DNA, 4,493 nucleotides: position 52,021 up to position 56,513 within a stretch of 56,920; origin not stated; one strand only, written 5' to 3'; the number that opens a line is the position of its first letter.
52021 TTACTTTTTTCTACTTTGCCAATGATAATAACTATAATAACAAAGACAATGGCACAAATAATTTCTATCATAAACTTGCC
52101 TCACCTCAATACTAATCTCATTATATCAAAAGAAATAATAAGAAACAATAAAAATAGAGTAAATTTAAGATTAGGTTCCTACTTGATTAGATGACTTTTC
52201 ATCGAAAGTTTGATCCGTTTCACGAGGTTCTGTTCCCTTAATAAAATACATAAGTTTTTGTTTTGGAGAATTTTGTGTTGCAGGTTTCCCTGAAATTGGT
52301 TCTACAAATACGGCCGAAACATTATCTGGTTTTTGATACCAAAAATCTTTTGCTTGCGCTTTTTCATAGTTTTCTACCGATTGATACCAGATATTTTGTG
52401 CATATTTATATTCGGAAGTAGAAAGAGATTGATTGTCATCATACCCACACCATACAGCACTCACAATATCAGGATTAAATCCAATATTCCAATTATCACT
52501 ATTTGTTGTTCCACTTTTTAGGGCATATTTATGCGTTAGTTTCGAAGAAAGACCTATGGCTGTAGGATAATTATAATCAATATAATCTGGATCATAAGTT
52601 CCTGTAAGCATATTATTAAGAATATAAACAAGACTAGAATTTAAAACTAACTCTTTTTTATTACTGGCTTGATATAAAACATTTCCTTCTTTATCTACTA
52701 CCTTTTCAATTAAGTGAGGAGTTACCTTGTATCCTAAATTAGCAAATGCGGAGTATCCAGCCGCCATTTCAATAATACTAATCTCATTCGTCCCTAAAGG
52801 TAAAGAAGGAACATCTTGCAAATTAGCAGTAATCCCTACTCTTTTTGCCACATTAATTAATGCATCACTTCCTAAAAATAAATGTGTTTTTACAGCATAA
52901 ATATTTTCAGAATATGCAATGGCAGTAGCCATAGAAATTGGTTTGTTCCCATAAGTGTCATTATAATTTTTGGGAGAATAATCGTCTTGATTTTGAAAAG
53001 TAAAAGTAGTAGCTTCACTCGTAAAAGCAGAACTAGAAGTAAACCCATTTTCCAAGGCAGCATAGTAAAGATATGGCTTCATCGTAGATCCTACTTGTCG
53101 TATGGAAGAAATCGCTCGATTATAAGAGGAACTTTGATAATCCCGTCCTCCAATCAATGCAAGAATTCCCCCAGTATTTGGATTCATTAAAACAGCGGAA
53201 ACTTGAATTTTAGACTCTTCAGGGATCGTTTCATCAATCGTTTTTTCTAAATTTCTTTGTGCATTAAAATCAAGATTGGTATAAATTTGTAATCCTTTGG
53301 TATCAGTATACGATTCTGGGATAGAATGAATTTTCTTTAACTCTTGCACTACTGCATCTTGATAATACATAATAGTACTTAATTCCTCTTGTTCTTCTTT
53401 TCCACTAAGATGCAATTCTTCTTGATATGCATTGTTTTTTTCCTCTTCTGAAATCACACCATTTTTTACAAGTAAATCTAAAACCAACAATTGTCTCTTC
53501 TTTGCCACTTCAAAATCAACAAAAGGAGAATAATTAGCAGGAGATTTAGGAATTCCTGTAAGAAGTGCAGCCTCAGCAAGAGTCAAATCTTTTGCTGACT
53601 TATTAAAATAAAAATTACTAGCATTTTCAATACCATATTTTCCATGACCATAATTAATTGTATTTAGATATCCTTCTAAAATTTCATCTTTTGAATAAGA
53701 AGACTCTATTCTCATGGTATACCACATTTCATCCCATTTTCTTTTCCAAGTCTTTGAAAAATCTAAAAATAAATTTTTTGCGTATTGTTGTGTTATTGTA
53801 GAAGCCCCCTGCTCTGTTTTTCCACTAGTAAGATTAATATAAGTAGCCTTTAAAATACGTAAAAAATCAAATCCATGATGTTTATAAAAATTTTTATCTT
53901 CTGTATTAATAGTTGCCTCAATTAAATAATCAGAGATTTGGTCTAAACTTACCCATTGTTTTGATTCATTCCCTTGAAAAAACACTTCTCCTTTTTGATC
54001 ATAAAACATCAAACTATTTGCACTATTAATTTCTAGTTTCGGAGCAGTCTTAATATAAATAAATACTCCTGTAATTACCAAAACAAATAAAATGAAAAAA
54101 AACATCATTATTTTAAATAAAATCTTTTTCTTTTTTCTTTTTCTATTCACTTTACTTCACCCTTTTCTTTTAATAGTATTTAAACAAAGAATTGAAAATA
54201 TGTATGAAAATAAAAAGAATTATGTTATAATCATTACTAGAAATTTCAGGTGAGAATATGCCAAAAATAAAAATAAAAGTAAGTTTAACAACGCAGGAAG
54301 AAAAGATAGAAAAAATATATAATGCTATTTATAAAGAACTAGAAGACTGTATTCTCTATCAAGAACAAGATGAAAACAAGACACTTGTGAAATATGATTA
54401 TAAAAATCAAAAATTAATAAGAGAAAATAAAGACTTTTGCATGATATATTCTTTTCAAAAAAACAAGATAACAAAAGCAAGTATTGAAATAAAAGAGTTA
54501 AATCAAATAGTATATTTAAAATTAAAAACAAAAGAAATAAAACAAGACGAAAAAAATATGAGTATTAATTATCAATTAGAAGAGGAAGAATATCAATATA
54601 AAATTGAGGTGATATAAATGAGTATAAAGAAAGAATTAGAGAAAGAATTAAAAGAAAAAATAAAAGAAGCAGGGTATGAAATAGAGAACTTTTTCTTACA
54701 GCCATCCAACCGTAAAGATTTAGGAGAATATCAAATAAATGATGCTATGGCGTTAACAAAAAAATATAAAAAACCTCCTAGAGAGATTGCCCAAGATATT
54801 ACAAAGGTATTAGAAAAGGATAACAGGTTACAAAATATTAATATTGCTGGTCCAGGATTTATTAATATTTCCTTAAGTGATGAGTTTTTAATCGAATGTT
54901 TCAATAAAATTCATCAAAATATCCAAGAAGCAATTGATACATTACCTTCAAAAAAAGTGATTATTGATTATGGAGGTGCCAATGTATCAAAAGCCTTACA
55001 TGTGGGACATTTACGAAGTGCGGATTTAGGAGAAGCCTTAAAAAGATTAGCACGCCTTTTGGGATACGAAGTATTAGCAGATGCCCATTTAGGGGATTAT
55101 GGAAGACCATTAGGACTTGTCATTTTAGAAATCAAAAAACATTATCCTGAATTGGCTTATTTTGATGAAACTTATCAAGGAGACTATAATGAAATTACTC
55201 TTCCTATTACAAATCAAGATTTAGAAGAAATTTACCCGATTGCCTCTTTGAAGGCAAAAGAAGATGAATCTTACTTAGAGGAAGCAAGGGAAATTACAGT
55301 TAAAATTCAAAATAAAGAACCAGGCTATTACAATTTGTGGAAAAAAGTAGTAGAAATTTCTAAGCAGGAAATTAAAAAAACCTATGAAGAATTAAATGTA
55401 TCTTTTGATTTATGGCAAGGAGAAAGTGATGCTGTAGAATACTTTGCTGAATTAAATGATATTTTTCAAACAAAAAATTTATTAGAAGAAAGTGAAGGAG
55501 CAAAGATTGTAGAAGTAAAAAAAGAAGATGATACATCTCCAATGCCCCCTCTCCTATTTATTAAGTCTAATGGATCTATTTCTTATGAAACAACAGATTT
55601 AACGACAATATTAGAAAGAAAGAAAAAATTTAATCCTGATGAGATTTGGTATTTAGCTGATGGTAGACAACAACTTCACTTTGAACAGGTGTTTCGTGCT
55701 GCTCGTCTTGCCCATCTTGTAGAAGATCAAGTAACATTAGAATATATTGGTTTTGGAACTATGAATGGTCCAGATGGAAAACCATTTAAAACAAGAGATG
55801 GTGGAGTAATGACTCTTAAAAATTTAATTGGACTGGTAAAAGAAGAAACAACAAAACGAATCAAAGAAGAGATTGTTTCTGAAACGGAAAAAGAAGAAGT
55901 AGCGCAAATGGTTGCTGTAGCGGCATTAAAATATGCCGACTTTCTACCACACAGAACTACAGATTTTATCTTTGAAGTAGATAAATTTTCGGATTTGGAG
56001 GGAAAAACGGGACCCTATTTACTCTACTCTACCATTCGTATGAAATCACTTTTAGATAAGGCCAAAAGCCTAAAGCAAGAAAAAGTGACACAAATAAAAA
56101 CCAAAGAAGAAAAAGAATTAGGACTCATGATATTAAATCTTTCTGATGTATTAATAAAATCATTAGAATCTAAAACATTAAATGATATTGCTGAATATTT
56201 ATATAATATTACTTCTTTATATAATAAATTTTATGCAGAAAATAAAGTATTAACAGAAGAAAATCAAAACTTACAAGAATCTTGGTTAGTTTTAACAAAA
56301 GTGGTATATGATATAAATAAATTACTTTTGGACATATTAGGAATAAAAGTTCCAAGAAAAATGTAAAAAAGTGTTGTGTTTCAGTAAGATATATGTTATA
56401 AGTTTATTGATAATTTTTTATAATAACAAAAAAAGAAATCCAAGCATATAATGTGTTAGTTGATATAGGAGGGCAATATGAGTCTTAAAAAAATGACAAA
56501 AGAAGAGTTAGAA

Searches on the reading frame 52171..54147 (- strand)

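Call 16: search_protein_families(library=pfam, proteins=[window:52171-54147:-], max_evalue=0.00001)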
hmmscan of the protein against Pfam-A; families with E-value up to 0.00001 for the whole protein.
window:52171-54147:- (658 aa): 2 families
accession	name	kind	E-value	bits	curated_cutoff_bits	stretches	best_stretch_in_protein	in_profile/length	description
PF00912.28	Transgly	-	2.8e-63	213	27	1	59-225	10-176/178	Transglycosylase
PF00905.27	Transpeptidase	-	4.7e-28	98.7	22.1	1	317-559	2-266/299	Penicillin binding protein transpeptidase domain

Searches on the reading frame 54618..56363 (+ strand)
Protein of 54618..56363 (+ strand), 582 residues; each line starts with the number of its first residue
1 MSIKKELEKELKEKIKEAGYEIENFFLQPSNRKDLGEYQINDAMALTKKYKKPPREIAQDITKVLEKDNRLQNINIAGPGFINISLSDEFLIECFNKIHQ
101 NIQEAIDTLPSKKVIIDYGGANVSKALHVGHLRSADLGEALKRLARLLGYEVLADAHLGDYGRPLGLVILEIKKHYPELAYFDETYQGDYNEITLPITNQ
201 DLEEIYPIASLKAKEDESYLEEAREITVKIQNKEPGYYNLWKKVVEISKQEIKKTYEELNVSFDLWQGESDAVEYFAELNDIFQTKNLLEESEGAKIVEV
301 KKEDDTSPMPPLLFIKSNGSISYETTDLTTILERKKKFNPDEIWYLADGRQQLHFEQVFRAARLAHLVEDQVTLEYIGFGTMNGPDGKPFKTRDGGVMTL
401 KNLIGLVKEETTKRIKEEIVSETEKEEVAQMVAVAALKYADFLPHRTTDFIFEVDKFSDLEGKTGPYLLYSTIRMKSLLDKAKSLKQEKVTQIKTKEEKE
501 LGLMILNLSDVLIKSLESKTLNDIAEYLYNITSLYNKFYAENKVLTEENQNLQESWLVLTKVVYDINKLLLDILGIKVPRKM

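Call 16: search_protein_families(library=pfam, proteins=[window:54618-56363:+], max_evalue=0.00001)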
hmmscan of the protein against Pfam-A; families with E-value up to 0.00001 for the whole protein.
window:54618-56363:+ (582 aa): 3 families
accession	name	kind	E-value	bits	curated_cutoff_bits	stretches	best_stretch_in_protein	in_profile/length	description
PF00750.26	tRNA-synt_1d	-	2.1e-75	254.3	23.3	1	103-453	11-348/349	tRNA synthetases class I (R), catalytic domain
PF03485.21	Arg_tRNA_synt_N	-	3.3e-19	69.7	21.5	1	6-86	2-85/85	Arginyl tRNA synthetase N terminal domain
PF05746.21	DALR_1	-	3.6e-19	69.4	22.3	1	468-582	1-117/117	DALR anticodon binding domain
